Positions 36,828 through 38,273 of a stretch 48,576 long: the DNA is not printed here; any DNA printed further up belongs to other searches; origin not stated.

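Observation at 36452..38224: eRF1/Pelota-like protein plus DUF151 nuclease: a promoter-equipped two-gene cassette wedged between nnr (yjeF) and tsaE (yjeE)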

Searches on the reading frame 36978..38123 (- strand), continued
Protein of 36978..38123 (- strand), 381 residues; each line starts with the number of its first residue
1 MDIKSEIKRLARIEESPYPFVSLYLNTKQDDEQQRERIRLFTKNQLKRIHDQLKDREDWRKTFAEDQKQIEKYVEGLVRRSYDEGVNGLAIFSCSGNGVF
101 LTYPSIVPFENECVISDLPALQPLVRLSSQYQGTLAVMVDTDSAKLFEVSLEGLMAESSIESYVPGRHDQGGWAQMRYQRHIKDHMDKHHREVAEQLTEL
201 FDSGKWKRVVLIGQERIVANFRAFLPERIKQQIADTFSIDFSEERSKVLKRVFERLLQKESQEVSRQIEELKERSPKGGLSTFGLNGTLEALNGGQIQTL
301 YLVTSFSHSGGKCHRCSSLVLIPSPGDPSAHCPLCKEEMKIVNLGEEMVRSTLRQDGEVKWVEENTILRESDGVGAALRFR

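Call 10: search_solved_structures(query=window:36978-38123:-, max_evalue=1, show_alignments=3)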
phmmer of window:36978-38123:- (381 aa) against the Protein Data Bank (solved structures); distinct sequences matched with E-value up to 1: 18.
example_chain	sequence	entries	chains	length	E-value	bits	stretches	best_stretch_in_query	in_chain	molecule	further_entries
8v9j_z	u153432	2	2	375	1.9e-09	40.4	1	20-378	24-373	Ribosome hibernation factor Balon (MSMEG_1130)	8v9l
3agk_A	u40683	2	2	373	1.8e-07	33.9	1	137-303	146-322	Peptide chain release factor subunit 1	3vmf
8hku_ARF1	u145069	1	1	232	1.4e-05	27.6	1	156-302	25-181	Peptide chain release factor subunit 1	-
8v9k_z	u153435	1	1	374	0.00083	21.8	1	70-302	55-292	Ribosome hibernation factor Balon (Rv2629)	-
3j15_A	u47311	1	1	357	0.0014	21.1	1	154-304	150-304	Protein pelota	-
4af1_A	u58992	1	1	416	0.002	20.6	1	155-301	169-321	PEPTIDE CHAIN RELEASE FACTOR SUBUNIT 1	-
6xa1_j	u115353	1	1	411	0.02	17.2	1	163-302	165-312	Eukaryotic peptide chain release factor subunit 1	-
3j5y_A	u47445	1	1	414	0.021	17.2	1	163-302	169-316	Eukaryotic peptide chain release factor subunit 1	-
5a8l_Q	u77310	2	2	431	0.022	17.1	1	163-302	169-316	EUKARYOTIC RELEASE FACTOR ERF1 | Eukaryotic peptide chain release factor subunit 1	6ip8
4d5n_A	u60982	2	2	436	0.023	17.1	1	163-302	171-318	EUKARYOTIC PEPTIDE CHAIN RELEASE FACTOR SUBUNIT 1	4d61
1dt9_A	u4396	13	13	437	0.023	17.1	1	163-302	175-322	PROTEIN (EUKARYOTIC PEPTIDE CHAIN RELEASE FACTOR SUBUNIT 1) | Eukaryotic peptide chain release factor subunit 1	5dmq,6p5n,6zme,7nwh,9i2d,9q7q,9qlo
3e1y_A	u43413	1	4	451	0.025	17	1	163-302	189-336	Eukaryotic peptide chain release factor subunit 1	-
5lzt_ii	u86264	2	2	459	0.026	16.9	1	163-302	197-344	eRF1 | Eukaryotic peptide chain release factor subunit 1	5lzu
2hst_A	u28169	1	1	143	0.34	13.2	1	163-209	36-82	Eukaryotic peptide chain release factor subunit 1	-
6ujd_A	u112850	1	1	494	0.58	12.5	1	197-264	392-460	Cysteine--tRNA ligase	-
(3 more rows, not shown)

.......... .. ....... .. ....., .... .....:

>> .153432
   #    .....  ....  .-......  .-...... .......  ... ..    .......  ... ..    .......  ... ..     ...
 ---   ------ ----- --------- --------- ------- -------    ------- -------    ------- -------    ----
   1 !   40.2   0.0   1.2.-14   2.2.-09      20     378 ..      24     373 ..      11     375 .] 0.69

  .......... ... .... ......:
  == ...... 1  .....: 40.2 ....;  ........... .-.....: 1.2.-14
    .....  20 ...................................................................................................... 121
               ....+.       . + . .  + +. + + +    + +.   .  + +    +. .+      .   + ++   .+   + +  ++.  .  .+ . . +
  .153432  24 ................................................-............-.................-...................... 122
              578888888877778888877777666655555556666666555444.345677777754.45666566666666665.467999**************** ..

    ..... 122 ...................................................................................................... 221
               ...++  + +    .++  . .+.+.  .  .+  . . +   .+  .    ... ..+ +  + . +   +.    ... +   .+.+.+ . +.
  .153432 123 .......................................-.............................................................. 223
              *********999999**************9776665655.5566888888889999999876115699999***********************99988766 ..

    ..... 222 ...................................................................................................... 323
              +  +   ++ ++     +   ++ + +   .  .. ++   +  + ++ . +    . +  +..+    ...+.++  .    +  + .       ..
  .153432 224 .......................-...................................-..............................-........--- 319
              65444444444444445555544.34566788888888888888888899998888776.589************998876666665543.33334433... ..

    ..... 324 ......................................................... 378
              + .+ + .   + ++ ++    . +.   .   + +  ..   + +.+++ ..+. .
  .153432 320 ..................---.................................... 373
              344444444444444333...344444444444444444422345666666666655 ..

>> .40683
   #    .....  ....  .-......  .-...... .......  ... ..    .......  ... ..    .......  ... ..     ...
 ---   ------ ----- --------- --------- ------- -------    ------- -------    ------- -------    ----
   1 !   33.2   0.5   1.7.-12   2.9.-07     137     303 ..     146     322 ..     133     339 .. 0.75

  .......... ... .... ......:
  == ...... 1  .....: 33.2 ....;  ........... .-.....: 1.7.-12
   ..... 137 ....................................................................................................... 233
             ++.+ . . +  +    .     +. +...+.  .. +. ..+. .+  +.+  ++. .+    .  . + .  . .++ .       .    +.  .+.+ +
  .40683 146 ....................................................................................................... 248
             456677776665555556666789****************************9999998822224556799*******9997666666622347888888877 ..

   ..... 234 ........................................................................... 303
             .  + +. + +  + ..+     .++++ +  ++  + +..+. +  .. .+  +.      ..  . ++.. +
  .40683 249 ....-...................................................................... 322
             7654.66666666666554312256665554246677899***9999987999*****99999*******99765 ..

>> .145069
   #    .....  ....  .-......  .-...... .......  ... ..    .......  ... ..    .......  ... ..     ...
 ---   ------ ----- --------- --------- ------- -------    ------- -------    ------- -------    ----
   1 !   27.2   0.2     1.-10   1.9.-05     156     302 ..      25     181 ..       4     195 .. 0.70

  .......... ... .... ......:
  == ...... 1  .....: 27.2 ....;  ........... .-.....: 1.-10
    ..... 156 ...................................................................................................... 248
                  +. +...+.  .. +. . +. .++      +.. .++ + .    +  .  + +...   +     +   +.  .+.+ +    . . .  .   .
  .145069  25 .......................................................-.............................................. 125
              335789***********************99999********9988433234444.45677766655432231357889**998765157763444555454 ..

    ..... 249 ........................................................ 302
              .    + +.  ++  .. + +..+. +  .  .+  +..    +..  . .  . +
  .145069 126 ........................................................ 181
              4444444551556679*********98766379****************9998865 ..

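Call 12: find_related_loci(query=window:36978-38123:-, collection=genome_contigs, flank=6000)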
Query window:36978-38123:- (381 aa) in genome_contigs; peptide patterns used: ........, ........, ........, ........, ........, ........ (x = any residue, [..] = any of these).
239 stretches matched a pattern; 22 encode a relative of the query (tblastn E <= 1e-3); 22 distinct loci.
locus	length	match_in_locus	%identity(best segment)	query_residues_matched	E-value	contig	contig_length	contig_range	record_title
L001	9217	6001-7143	79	1-381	0e+0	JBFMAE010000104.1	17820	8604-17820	MAG: Thermodesulfobacteriota bacterium isolate MAG130 MAG130_104, whole genome shotgun sequence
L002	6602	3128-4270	78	1-381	0e+0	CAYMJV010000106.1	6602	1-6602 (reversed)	MAG TPA_asm: uncultured Syntrophaceae bacterium isolate binchicken_co378_81 genome assembly, contig: NODE_9108_length_66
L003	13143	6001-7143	76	1-381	0e+0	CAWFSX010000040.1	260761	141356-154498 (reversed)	MAG: uncultured delta proteobacterium isolate MFD00709.bin.2.41 genome assembly, contig: contig_20927, whole genome shot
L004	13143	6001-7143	76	1-381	0e+0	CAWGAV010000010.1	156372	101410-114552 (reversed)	MAG: uncultured delta proteobacterium isolate MFD04408.bin.3.102 genome assembly, contig: contig_14336, whole genome sho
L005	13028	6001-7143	76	1-381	0e+0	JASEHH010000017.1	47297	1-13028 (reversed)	MAG: Thermodesulfobacteriota bacterium isolate Yes70-18 NODE_194_length_47297_cov_60.337750, whole genome shotgun sequen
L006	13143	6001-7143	76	1-381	0e+0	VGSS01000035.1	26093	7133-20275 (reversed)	MAG: Deltaproteobacteria bacterium isolate K_DeepCast_250m_m2_302 K_DeepCast_250m_m2_302_Ga0194125_10003328, whole genom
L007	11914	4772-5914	75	1-381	0e+0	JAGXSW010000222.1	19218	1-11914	MAG: Syntrophaceae bacterium isolate CROMO_BS_212_2_0 c_000000849588, whole genome shotgun sequence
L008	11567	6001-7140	73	1-380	0e+0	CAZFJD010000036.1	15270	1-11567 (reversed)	MAG TPA_asm: uncultured Syntrophaceae bacterium isolate binchicken_co325_68 genome assembly, contig: NODE_1114_length_15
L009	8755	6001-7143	71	1-381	0e+0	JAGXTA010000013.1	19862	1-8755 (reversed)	MAG: Deltaproteobacteria bacterium isolate CROMO_BS_46_3 c_000000001142, whole genome shotgun sequence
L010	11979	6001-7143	72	1-381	0e+0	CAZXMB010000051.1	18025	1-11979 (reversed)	MAG TPA_asm: uncultured Syntrophaceae bacterium isolate SRP098346_co1_431 genome assembly, contig: NODE_3177_length_1802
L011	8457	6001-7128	73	1-376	0e+0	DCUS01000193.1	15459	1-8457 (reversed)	MAG TPA_asm: Syntrophaceae bacterium UBA2208 UBA2208_contig_73731, whole genome shotgun sequence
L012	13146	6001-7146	73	1-380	0e+0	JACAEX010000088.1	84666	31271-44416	MAG: Syntrophaceae bacterium isolate L.E.D.62 k119_2186365, whole genome shotgun sequence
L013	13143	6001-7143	70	1-381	0e+0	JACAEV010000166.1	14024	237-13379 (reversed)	MAG: Syntrophaceae bacterium isolate L.E.D.11_1 k119_373409, whole genome shotgun sequence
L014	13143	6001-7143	69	1-381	0e+0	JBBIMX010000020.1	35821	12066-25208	MAG: Deltaproteobacteria bacterium isolate BQF270218_bin_242 NODE_257_length_35821_cov_5.872113, whole genome shotgun se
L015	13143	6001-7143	69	1-381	0e+0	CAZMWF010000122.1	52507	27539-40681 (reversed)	MAG TPA_asm: uncultured Syntrophaceae bacterium isolate SRP231805_co4_160 genome assembly, contig: k141_344009, whole ge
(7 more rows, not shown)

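Call 19: search_protein_representatives(protein=window:36978-38123:-)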
Query: 381 residues. Proteins with E-value up to 0.001 (for the whole library): 2726; up to 1e-10: 1354; up to 1e-30: 189. The best 150 are listed.
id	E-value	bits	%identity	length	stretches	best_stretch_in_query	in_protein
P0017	2.0e-204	695.0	80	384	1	1-381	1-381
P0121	1.1e-106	373.5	64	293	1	65-340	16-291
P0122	2.4e-83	296.7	40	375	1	4-381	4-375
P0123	2.1e-81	290.3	39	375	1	3-380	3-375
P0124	1.6e-74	267.7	36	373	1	5-381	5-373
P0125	4.1e-74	266.3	40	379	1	2-381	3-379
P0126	2.4e-70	253.9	38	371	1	2-380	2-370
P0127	3.9e-68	246.7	36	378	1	3-380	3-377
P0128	6.2e-68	246.0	34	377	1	1-380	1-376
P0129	2.2e-67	244.2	73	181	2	278-380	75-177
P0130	1.9e-66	241.1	34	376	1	2-381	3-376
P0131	1.2e-62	228.6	34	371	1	5-380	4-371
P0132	2.3e-62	227.7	60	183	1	203-381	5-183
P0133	3.9e-61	223.6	35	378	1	5-380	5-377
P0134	5.2e-59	216.6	32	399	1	5-381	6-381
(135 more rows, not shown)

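Call 27: find_related_loci(query=A2, collection=genome_contigs, flank=5000)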
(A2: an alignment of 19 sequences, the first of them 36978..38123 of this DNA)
Query A2 (381 aa) in genome_contigs; peptide patterns used: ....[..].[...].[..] (x = any residue, [..] = any of these).
600 stretches matched a pattern (row limit reached: there are more); 598 encode a relative of the query (tblastn E <= 1e-3); the best 80 are kept; 80 distinct loci.
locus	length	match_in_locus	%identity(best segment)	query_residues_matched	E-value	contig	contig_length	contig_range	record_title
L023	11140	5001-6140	79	1-381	0e+0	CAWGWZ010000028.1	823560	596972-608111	MAG: uncultured delta proteobacterium isolate MFD04408.bin.3.38 genome assembly, contig: contig_9734, whole genome shotg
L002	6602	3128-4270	78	1-381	0e+0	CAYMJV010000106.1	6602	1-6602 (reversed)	MAG TPA_asm: uncultured Syntrophaceae bacterium isolate binchicken_co378_81 genome assembly, contig: NODE_9108_length_66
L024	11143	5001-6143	76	1-381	0e+0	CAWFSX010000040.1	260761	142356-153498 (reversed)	MAG: uncultured delta proteobacterium isolate MFD00709.bin.2.41 genome assembly, contig: contig_20927, whole genome shot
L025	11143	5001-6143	76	1-381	0e+0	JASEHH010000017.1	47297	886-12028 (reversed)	MAG: Thermodesulfobacteriota bacterium isolate Yes70-18 NODE_194_length_47297_cov_60.337750, whole genome shotgun sequen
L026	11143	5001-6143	76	1-381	0e+0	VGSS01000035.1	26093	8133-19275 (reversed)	MAG: Deltaproteobacteria bacterium isolate K_DeepCast_250m_m2_302 K_DeepCast_250m_m2_302_Ga0194125_10003328, whole genom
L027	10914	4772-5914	75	1-381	0e+0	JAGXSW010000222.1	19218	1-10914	MAG: Syntrophaceae bacterium isolate CROMO_BS_212_2_0 c_000000849588, whole genome shotgun sequence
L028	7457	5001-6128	73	1-376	0e+0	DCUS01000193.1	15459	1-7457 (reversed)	MAG TPA_asm: Syntrophaceae bacterium UBA2208 UBA2208_contig_73731, whole genome shotgun sequence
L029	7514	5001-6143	70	1-381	0e+0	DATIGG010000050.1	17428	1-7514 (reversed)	MAG TPA_asm: Thermodesulfobacteriota bacterium isolate SMAG_U16415 k141_2849845, whole genome shotgun sequence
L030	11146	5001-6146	73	1-380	0e+0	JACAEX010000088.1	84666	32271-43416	MAG: Syntrophaceae bacterium isolate L.E.D.62 k119_2186365, whole genome shotgun sequence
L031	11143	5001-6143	70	1-381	0e+0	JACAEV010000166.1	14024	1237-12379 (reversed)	MAG: Syntrophaceae bacterium isolate L.E.D.11_1 k119_373409, whole genome shotgun sequence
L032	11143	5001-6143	69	1-381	0e+0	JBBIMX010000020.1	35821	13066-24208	MAG: Deltaproteobacteria bacterium isolate BQF270218_bin_242 NODE_257_length_35821_cov_5.872113, whole genome shotgun se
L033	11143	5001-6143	69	1-381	0e+0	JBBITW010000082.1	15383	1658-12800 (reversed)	MAG: Deltaproteobacteria bacterium isolate RSS170216_bin_405 NODE_4104_length_15383_cov_6.221751, whole genome shotgun s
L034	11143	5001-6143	64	1-381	3e-172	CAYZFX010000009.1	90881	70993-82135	MAG TPA_asm: uncultured Syntrophorhabdus sp. isolate binchicken_co40_106 genome assembly, contig: NODE_276_length_90881_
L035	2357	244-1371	48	1-381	5e-122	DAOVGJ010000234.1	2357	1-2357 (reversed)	MAG TPA_asm: Pseudomonadota bacterium isolate CSMAG_1132 CSMAG_1132_k141_4370583_length_2357_cov_6.9486, whole genome sh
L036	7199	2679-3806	48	1-381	7e-112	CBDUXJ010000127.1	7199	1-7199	MAG TPA_asm: uncultured Syntrophobacterales bacterium isolate SRR22302370_binner12_Refined_74 genome assembly, contig: E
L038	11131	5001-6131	37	1-380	9e-74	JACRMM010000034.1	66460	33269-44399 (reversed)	MAG: Deltaproteobacteria bacterium isolate NC_groundwater_1907_Pr3_S2p5_68_52 SR2-18-S2p5_coassembly_scaffold_177529, wh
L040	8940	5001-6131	34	1-380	7e-72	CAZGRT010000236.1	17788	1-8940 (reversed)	MAG TPA_asm: uncultured Thermodesulfobacteriota bacterium isolate binchicken_co254_62 genome assembly, contig: k141_9716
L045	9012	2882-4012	34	2-380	7e-70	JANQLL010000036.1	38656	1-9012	MAG: Candidatus Gastranaerophilales bacterium isolate PL25a_bin.58 k99_194077, whole genome shotgun sequence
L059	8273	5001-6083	29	3-380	1e-49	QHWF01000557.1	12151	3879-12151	MAG: Acidobacteria bacterium isolate gp6 AA50 14_1009_16_40cm_scaffold_105031_curated, whole genome shotgun sequence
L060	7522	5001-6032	32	19-380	8e-49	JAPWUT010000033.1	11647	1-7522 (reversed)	MAG: Anaerolineae bacterium isolate RSWS10 scaffold_1106_c1, whole genome shotgun sequence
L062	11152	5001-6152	28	1-381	3e-47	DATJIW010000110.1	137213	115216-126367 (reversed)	MAG TPA_asm: Vicinamibacterales bacterium isolate SMAG_U15549 k141_4119297, whole genome shotgun sequence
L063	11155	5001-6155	28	1-381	1e-46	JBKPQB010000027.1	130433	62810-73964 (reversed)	MAG: Acidobacteriota bacterium isolate GS_EKS_MAG_00087 GS_EKS_000001318674, whole genome shotgun sequence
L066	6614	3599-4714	29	1-380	1e-45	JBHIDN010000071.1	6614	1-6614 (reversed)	MAG: Anaerolineae bacterium isolate b3.sp3_bin.49 NODE_4631_length_6614_cov_5.588809, whole genome shotgun sequence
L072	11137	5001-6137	32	1-380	7e-45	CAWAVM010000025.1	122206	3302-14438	MAG: uncultured Chloroflexia bacterium isolate MFD05684.bin.1.182 genome assembly, contig: contig_95317, whole genome sh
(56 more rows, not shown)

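Call 35: search_protein_families(library=pfam, proteins=[L062:3698-4942:-, L045:817-2685:+, L038:6144-7118:-, L060:4006-4959:+, L063:6277-8154:+, L059:3980-4846:+, L060:6054-7522:+, L066:2565-3578:+, L072:6161-7129:+, L040:1683-3431:-], max_evalue=0.001)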
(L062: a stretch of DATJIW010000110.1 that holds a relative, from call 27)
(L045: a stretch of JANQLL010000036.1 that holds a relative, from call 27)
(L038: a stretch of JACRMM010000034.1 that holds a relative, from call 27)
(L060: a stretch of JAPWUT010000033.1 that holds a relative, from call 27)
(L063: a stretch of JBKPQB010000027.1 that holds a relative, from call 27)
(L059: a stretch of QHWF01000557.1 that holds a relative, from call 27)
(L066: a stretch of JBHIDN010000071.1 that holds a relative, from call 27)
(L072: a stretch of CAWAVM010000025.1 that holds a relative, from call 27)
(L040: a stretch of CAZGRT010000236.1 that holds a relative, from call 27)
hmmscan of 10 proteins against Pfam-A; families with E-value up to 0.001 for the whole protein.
L062:3698-4942:- (414 aa): 6 families
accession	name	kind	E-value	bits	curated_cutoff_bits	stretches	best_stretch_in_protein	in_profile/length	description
PF01266.30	DAO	-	3.6e-44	152.2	27.9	1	39-393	2-350/353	FAD dependent oxidoreductase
PF07992.20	Pyr_redox_2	-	1.7e-07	31.4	26.1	1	37-68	143-175/291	Pyridine nucleotide-disulphide oxidoreductase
PF13450.12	NAD_binding_8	-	7.4e-07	29.8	21.9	1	41-88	1-49/68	NAD(P)-binding Rossmann-like domain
PF12831.13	FAD_oxidored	-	2.7e-05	24.1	27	1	39-89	2-53/416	FAD dependent oxidoreductase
PF00890.30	FAD_binding_2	-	5.3e-05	23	20.4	1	39-248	2-206/414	FAD binding domain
PF03486.20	HI0933_like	-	0.00046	20.1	50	0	38-69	2-33/244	HI0933-like protein Rossmann domain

L045:817-2685:+ (622 aa): 6 families
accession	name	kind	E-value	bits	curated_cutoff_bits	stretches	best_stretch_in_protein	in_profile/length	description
PF00072.30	Response_reg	-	5.4e-41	139.7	30.2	2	152-263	1-110/111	Response regulator receiver domain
PF02518.31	HATPase_c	-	5.2e-25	88.5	26.4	1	514-621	2-109/111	Histidine kinase-, DNA gyrase B-, and HSP90-like ATPase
PF00512.31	HisKA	-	3.2e-09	37.2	26.9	1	399-467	1-66/66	His Kinase A (phospho-acceptor) domain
PF13426.13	PAS_9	-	3.9e-06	27.5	27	1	292-392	2-103/103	PAS domain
PF13596.12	PAS_10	-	5.1e-05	24.3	22.1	1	285-391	3-106/106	PAS domain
PF00989.32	PAS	-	0.00096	19.6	22.6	0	286-390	6-113/113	PAS fold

L038:6144-7118:- (324 aa): 2 families
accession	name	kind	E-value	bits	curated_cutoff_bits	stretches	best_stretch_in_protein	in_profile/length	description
PF02811.25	PHP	-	1.4e-11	45.4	26.4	1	45-108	1-66/164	PHP domain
PF19799.5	DUF6282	-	0.00088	19.5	26.8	0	42-115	1-76/196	Family of unknown function (DUF6282)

L060:4006-4959:+ (317 aa): 2 families
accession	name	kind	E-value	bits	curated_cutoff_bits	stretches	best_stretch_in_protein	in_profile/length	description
PF01556.23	DnaJ_C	-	5.7e-48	163.2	26.6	1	152-295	2-152/152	DnaJ C terminal domain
PF00226.36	DnaJ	-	1.1e-31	109.1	27.8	1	20-82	1-63/63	DnaJ domain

L063:6277-8154:+ (625 aa): 0 families

L059:3980-4846:+ (288 aa): 2 families
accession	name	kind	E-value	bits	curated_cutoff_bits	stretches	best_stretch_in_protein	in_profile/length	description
PF13462.12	Thioredoxin_4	-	3.9e-18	66.6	23.2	1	121-232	6-119/165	Thioredoxin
PF01323.26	DSBA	-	4.2e-12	46.7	25.6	1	131-179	1-51/191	DSBA-like thioredoxin domain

L060:6054-7522:+ (489 aa): 7 families
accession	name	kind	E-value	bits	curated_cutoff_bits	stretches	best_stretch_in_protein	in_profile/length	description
PF17871.7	AAA_lid_9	-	2.1e-35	121.2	22.8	1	349-450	1-102/104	AAA lid domain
PF02861.25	Clp_N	-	9.5e-25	87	20.7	2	100-151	1-52/53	Clp amino terminal domain, pathogenicity island component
PF00004.35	AAA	-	4.9e-11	43.6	21.2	1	210-321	2-108/131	ATPase family associated with various cellular activities (AAA)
PF13191.12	AAA_16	-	7.2e-08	33.5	32.6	1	187-288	2-142/167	AAA ATPase domain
PF13173.12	AAA_14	-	0.00018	22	27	0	210-293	6-77/129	AAA domain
PF01637.24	ATPase_2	-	0.00025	21.4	33.2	0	190-229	4-43/225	ATPase domain predominantly from Archaea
PF23569.1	NBD_SMAX1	-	0.00064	19.9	27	0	193-288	18-116/212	SMAX1 nucleotide binding domain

L066:2565-3578:+ (337 aa): 1 family
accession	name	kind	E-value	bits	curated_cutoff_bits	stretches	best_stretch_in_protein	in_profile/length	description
PF04055.27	Radical_SAM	-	6.3e-26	91.9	29.5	1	79-238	3-164/166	Radical SAM superfamily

L072:6161-7129:+ (322 aa): 3 families
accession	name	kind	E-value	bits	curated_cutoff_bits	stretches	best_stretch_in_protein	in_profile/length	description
PF00781.29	DAGK_cat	-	8.6e-25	87.2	23.6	1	7-125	2-123/125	Diacylglycerol kinase catalytic domain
PF19279.4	YegS_C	-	1e-18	68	27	1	135-291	2-157/158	YegS C-terminal NAD kinase beta sandwich-like domain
PF01513.26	NAD_kinase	-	0.00029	21.6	25.5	1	54-94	68-108/130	ATP-NAD kinase N-terminal domain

L040:1683-3431:- (582 aa): 2 families
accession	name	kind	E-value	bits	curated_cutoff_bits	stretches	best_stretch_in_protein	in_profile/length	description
PF02146.23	SIR2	-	1.6e-51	175.3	24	1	351-522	1-180/180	Sir2 family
PF00205.28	TPP_enzyme_M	-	0.00011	22.4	30.4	0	501-564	71-137/137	Thiamine pyrophosphate enzyme, central domain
